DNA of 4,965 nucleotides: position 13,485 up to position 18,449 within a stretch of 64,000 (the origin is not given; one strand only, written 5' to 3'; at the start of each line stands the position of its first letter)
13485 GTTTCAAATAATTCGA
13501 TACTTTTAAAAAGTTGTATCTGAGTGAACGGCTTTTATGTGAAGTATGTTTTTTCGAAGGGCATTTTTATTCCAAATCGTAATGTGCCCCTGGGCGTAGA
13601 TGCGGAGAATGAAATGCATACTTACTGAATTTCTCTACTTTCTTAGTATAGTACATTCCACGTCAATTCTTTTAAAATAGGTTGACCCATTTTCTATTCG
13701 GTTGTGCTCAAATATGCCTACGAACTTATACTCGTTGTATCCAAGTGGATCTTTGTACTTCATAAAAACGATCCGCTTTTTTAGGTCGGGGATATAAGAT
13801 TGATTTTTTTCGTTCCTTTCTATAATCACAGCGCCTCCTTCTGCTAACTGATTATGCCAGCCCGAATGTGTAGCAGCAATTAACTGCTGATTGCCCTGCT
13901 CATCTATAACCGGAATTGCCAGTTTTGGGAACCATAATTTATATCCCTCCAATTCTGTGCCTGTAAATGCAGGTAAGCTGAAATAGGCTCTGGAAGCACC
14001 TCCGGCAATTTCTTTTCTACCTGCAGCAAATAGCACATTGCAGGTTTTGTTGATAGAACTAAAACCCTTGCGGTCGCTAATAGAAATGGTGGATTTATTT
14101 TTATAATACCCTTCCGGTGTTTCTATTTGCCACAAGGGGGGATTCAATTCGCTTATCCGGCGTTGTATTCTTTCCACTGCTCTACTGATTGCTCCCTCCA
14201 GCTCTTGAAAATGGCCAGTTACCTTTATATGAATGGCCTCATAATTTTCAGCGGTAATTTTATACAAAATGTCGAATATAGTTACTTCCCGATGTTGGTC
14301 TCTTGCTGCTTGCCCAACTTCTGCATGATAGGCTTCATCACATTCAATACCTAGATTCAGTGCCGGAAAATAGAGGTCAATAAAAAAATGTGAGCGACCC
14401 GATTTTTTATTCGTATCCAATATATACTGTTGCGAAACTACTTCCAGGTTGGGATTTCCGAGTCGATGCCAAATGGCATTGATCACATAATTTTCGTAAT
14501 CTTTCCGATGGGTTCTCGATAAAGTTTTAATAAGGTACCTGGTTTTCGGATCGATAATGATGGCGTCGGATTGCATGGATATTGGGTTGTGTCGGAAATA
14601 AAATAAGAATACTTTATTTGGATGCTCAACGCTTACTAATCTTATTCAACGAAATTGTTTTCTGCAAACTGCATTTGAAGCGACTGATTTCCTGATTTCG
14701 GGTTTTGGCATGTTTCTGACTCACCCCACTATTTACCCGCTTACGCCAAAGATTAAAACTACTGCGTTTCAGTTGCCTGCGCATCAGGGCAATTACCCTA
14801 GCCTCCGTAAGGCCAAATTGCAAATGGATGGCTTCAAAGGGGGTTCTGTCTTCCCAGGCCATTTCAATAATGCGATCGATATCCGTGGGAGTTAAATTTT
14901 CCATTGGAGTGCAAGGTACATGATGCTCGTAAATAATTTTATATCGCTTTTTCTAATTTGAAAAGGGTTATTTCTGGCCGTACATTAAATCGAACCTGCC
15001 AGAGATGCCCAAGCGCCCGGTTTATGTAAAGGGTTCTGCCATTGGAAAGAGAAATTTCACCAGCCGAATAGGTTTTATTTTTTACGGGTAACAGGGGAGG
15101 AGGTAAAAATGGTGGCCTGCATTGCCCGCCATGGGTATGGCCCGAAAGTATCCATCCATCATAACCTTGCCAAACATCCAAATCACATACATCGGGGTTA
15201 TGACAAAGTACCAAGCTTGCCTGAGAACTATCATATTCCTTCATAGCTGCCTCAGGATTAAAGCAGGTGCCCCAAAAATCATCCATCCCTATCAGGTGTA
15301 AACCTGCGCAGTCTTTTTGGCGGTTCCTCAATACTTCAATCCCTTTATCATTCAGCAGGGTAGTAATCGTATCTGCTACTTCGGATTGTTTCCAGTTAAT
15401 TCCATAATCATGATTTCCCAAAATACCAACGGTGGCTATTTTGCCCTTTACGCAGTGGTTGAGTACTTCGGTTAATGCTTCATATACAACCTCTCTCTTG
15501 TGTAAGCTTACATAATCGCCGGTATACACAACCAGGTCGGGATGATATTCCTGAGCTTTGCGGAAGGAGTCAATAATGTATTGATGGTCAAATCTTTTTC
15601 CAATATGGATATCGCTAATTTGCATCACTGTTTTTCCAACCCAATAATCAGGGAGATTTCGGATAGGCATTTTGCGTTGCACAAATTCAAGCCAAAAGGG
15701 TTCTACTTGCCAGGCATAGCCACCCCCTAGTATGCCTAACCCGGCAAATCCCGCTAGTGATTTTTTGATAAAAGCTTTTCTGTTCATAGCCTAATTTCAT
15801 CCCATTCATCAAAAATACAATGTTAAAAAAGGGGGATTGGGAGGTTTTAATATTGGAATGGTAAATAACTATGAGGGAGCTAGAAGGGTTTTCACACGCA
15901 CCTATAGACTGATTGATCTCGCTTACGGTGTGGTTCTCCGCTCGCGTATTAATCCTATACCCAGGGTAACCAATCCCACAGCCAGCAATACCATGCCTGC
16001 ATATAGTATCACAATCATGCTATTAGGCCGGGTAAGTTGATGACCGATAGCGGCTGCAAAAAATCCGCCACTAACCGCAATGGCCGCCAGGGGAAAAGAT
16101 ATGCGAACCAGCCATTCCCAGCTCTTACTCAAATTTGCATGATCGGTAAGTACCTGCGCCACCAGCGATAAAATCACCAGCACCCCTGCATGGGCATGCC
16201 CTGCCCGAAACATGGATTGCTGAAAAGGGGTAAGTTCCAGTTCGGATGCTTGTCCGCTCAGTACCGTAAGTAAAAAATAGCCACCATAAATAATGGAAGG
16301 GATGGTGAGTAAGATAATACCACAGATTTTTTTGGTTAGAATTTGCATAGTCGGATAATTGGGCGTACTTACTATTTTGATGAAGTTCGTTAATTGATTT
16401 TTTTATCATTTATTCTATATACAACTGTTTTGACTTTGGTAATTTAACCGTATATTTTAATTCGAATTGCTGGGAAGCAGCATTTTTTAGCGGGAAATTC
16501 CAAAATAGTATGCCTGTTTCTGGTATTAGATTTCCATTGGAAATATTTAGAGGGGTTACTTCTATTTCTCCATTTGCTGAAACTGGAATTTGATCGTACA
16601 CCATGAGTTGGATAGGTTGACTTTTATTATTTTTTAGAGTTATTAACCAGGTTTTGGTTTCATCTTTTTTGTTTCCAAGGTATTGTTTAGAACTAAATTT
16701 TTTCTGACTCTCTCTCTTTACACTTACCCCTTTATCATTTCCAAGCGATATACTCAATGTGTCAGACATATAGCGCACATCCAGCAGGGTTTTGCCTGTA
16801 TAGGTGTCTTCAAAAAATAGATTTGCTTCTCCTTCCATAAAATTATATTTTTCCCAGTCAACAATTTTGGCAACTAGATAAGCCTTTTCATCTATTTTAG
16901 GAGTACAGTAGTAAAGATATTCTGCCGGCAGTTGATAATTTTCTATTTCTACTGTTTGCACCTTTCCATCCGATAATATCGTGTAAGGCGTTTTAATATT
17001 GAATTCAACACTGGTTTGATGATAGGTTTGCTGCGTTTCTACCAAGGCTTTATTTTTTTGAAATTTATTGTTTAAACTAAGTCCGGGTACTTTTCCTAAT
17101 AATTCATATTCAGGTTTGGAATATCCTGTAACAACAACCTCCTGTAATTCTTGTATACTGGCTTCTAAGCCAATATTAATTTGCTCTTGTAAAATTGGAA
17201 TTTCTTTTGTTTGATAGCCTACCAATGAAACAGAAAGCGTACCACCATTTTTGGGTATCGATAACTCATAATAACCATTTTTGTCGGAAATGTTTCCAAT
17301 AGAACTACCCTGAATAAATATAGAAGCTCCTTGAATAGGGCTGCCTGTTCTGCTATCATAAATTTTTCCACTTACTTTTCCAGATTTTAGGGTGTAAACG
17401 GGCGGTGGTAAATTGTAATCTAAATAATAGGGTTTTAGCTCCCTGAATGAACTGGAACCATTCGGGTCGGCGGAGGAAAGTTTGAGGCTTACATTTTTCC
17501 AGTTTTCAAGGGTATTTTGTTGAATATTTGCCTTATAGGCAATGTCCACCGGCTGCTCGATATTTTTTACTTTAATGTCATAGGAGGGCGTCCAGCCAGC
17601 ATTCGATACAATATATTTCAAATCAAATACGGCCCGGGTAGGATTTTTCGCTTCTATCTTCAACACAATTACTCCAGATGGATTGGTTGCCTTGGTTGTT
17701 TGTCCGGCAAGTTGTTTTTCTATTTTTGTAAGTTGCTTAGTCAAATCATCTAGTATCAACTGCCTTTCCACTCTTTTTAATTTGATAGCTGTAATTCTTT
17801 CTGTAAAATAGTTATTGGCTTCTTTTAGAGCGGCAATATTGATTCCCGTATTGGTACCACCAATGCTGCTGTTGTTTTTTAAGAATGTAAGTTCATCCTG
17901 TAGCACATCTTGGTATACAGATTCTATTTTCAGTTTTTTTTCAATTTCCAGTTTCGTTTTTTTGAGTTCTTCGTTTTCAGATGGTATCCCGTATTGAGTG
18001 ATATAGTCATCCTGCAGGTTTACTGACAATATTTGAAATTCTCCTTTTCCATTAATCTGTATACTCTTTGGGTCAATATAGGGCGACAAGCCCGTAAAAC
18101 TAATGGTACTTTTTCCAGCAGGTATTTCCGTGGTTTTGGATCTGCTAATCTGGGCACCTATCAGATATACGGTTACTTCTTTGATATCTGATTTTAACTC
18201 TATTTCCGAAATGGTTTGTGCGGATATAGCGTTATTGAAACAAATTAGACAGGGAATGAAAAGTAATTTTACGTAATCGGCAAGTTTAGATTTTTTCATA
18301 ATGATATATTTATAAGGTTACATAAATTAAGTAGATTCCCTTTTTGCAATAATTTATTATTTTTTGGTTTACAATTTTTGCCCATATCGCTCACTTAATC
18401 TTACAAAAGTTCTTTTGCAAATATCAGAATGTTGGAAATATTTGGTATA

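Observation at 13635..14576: Standalone PvuRts1I/AbaSI-family nuclease against hydroxymethylcytosine DNA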

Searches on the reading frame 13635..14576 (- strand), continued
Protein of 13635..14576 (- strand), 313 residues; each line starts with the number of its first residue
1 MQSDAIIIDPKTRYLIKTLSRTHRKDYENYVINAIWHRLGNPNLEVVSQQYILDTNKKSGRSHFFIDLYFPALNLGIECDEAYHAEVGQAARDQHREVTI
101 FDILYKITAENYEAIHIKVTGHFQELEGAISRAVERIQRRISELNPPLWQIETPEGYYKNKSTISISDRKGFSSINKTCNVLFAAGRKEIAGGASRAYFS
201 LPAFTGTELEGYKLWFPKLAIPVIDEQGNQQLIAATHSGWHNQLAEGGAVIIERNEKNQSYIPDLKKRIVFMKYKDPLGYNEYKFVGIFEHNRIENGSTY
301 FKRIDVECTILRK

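Call 55: search_dna_similar(query=window:13635-14576:-, collection=plasmids, mode=protein, max_rows=15)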
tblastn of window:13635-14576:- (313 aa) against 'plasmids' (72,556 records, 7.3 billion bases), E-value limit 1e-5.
Records with a match: 49; places in all: 49; records where one place covers at least 80% of the query: 49.
Best place of each record, by identity: <60% 49.
By first word of the organism name: Providencia 27; Moellerella 8; Proteus 5; Paenibacillus 2; Priestia 2; Acinetobacter 2; Thioclava 1; Limosilactobacillus 1; Morganella 1.
By predicted mobility (MOB-suite, as given by PLSDB): conjugative 39; non-mobilizable 6; mobilizable 4.
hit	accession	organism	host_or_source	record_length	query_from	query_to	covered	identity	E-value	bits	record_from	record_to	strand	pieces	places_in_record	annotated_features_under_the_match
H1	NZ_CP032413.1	Paenibacillus lautus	single colony,Tattoo ink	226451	11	290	89%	33.8%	4e-32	133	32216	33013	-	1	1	AbaSI family restriction endonuclease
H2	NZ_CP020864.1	Paenibacillus sp. Cedars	Single culture,Alkaline pool submerged ...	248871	11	290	89%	33.8%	4e-32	133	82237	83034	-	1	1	AbaSI family restriction endonuclease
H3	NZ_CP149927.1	Thioclava sp. GXIMD4216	-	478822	11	311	96%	28.6%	4e-22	103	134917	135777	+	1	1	AbaSI family restriction endonuclease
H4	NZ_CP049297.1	Priestia megaterium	WGS,soil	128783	11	304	94%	28.6%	7e-24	108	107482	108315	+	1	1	AbaSI family restriction endonuclease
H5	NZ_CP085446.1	Priestia megaterium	single cell,soil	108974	11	292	90%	29.7%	6e-25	112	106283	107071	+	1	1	AbaSI family restriction endonuclease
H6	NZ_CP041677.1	Limosilactobacillus reuteri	Peromyscus leucopus,Wholel organism ...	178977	9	302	94%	28.2%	9e-7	58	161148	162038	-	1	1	AbaSI family restriction endonuclease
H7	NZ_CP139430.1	Providencia rettgeri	Homo sapiens,pure culture,catheter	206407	11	311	96%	26.7%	8e-12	73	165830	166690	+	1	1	AbaSI family restriction endonuclease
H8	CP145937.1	Providencia rettgeri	Homo sapiens,urine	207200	11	311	96%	26.7%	8e-12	73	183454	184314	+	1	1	none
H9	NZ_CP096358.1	Providencia sp. PROV050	Clinical or host-associated ...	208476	11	311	96%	26.7%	8e-12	73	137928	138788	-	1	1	AbaSI family restriction endonuclease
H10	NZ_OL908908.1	Providencia rettgeri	-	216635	11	311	96%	26.7%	8e-12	73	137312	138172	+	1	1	AbaSI family restriction endonuclease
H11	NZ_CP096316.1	Providencia sp. PROV162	Clinical or host-associated ...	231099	11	311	96%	26.7%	9e-12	73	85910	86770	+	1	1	AbaSI family restriction endonuclease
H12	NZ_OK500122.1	Providencia alcalifaciens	-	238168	11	311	96%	26.7%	9e-12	73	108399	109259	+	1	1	AbaSI family restriction endonuclease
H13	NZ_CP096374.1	Providencia sp. PROV001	Clinical or host-associated ...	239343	11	311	96%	26.7%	9e-12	73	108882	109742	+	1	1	AbaSI family restriction endonuclease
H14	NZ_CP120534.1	Providencia sp. PROV175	Homo sapiens,Urine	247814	11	311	96%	26.7%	9e-12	73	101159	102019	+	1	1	AbaSI family restriction endonuclease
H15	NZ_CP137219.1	Proteus mirabilis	Homo sapiens,sputum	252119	11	311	96%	26.7%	9e-12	73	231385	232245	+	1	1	AbaSI family restriction endonuclease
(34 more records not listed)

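Call 56: find_encoding_contigs(protein=P0008, flank=5000, max_places=2)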
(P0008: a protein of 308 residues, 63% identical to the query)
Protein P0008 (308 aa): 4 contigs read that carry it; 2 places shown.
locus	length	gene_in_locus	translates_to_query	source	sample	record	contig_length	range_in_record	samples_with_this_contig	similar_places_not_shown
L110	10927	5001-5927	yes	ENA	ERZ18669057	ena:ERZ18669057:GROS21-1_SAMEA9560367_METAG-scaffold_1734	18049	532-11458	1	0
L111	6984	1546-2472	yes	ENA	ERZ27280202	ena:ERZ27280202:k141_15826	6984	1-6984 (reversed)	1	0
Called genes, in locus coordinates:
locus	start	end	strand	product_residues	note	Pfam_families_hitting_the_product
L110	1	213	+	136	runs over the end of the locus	-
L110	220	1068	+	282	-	PF06067:DUF932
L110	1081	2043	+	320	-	PF00092:VWA (weak), PF13519:VWA_2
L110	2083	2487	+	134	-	-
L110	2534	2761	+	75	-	-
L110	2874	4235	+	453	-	PF02646:RmuC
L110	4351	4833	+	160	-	-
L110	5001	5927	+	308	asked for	PF21598:PvuRts1I-like_N, PF18491:SRA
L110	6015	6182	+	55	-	-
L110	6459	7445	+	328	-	PF00145:DNA_methylase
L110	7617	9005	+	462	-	PF13589:HATPase_c_3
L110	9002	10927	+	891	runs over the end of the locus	PF04851:ResIII (faint), PF10593:Z1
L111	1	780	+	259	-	?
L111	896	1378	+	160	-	-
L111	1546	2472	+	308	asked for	PF21598:PvuRts1I-like_N, PF18491:SRA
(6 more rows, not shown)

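Call 57: find_encoding_contigs(protein=P0020, flank=5000, max_places=2)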
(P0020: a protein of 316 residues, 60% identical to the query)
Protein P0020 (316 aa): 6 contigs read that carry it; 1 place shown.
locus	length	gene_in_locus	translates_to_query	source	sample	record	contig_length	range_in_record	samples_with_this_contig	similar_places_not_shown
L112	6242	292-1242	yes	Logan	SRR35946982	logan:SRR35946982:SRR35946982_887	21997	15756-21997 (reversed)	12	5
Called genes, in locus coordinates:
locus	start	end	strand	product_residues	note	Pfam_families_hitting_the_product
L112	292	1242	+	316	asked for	PF21598:PvuRts1I-like_N, PF18491:SRA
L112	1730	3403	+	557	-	PF00004:AAA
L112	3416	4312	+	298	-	PF13280:WYL, PF25583:WCX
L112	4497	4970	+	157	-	-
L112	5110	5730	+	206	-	-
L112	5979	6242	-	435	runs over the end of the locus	PF14281:PDDEXK_4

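Call 58: find_encoding_contigs(protein=P0014, flank=5000, max_places=2)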
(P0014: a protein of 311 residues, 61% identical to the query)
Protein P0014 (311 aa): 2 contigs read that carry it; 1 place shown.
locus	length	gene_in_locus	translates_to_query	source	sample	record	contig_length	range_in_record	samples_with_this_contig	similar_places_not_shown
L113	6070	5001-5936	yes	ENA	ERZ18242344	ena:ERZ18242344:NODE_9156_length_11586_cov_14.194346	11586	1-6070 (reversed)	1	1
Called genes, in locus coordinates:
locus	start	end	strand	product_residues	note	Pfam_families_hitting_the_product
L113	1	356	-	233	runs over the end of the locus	-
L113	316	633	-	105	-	-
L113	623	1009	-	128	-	-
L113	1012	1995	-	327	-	-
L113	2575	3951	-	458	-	-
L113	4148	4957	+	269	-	-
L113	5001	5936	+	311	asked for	PF21598:PvuRts1I-like_N, PF18491:SRA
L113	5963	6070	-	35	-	?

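Call 59: find_encoding_contigs(protein=P0039, flank=5000, max_places=2)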
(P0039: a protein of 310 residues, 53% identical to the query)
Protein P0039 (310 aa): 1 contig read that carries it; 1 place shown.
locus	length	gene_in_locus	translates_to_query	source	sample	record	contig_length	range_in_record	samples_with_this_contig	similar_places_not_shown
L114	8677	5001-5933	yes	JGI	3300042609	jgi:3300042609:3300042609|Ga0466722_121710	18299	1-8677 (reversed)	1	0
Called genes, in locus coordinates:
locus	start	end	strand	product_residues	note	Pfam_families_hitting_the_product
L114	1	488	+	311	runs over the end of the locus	-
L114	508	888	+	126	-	PF15616:TerY_C (weak)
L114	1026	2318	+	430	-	PF00069:Pkinase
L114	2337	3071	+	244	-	PF00092:VWA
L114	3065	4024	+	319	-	PF13672:PP2C_2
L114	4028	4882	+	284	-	PF13475:DUF4116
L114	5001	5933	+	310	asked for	PF21598:PvuRts1I-like_N, PF18491:SRA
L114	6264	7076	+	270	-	-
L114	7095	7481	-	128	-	PF01850:PIN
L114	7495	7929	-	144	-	-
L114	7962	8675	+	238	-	?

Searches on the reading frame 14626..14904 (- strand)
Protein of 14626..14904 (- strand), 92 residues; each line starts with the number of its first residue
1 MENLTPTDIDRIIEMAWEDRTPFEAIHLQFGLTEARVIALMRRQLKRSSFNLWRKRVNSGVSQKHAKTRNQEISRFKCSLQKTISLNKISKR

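Call 3: search_protein_families(library=pfam, proteins=[window:14626-14904:-], max_evalue=1)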
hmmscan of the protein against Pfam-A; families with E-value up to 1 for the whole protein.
window:14626-14904:- (92 aa): 5 families
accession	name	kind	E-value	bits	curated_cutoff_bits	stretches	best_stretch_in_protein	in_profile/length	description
PF10985.13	DUF2805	-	5.8e-34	116.7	22.5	1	10-81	1-71/71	Protein of unknown function (DUF2805)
PF00453.23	Ribosomal_L20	-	0.02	15.4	30.8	1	41-87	47-89/107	Ribosomal protein L20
PF18068.6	Npun_R1517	-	0.058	13.9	27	1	26-83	9-66/74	Npun R1517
PF22451.2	NirdL-like_HTH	-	0.093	12.8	27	1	21-46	17-42/47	Siroheme decarboxylase NirDL-like HTH domain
PF00505.25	HMG_box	-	0.11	13.4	25.4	1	47-75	5-33/69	HMG (high mobility group) box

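Call 4: search_protein_families(library=ncbifam, proteins=[window:14626-14904:-], max_evalue=1)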
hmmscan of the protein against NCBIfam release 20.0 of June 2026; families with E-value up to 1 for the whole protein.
window:14626-14904:- (92 aa): 1 family
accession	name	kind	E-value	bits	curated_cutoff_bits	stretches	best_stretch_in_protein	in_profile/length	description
TIGR03643.1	TIGR03643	hypoth_equivalog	2.2e-33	114.2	66.55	1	8-79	1-71/72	TIGR03643 family protein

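Call 41: search_protein_families(library=padloc, proteins=[window:14626-14904:-], max_evalue=0.01)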
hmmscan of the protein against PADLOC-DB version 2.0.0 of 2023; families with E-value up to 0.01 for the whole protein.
window:14626-14904:- (92 aa): 0 families

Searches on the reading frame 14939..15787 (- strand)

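Call 21: search_protein_families(library=pfam, proteins=[window:14939-15787:-], max_evalue=0.01)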
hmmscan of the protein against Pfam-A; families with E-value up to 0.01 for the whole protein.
window:14939-15787:- (282 aa): 2 families
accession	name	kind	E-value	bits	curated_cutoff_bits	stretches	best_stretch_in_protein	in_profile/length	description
PF00149.33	Metallophos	-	1.1e-08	36.2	21.5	1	53-219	2-189/191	Calcineurin-like phosphoesterase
PF12850.12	Metallophos_2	-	0.0032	17.9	27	0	54-220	3-118/154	Calcineurin-like phosphoesterase superfamily domain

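Call 41: search_protein_families(library=padloc, proteins=[window:14939-15787:-], max_evalue=0.01)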
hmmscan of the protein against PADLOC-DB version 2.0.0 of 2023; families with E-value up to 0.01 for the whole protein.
window:14939-15787:- (282 aa): 1 family
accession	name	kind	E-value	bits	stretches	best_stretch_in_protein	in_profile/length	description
PDLC04908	PDC-S10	-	0.00034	17.9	1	79-164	26-103/223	-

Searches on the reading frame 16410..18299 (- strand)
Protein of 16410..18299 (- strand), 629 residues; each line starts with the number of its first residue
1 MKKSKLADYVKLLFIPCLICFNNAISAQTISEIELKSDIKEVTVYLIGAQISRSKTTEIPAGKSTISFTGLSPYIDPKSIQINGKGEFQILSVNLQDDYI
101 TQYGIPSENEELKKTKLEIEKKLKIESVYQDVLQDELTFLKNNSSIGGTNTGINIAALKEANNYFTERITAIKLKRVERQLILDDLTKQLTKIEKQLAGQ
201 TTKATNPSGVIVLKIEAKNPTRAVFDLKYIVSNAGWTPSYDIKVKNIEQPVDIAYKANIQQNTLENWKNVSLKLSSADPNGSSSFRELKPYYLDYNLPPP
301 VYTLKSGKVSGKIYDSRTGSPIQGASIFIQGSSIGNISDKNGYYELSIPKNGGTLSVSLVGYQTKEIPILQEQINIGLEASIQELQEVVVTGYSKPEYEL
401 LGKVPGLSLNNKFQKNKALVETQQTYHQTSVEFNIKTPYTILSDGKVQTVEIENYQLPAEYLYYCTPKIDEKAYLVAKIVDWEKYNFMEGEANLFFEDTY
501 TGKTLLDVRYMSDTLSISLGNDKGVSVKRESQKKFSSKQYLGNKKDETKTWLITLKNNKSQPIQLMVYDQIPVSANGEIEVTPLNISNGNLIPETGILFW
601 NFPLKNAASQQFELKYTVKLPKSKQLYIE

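Call 21: search_protein_families(library=pfam, proteins=[window:16410-18299:-], max_evalue=0.01)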
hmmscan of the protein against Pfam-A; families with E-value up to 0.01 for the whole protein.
window:16410-18299:- (629 aa): 4 families
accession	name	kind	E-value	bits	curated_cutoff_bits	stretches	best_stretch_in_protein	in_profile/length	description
PF13598.12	DUF4139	-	3.8e-49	167.6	31.8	1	226-622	2-205/205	Domain of unknown function (DUF4139)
PF13715.12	CarbopepD_reg_2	-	1.1e-19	70.7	32.2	1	309-390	1-88/88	CarboxypepD_reg-like domain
PF13600.11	DUF4140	-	3.4e-18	66.4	27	1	42-140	1-98/98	N-terminal domain of unknown function (DUF4140)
PF13620.12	CarboxypepD_reg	-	7.2e-09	36.3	32.3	1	309-368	2-65/82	Carboxypeptidase regulatory-like domain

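Call 41: search_protein_families(library=padloc, proteins=[window:16410-18299:-], max_evalue=0.01)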
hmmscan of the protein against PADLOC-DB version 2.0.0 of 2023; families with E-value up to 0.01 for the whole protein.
window:16410-18299:- (629 aa): 0 families
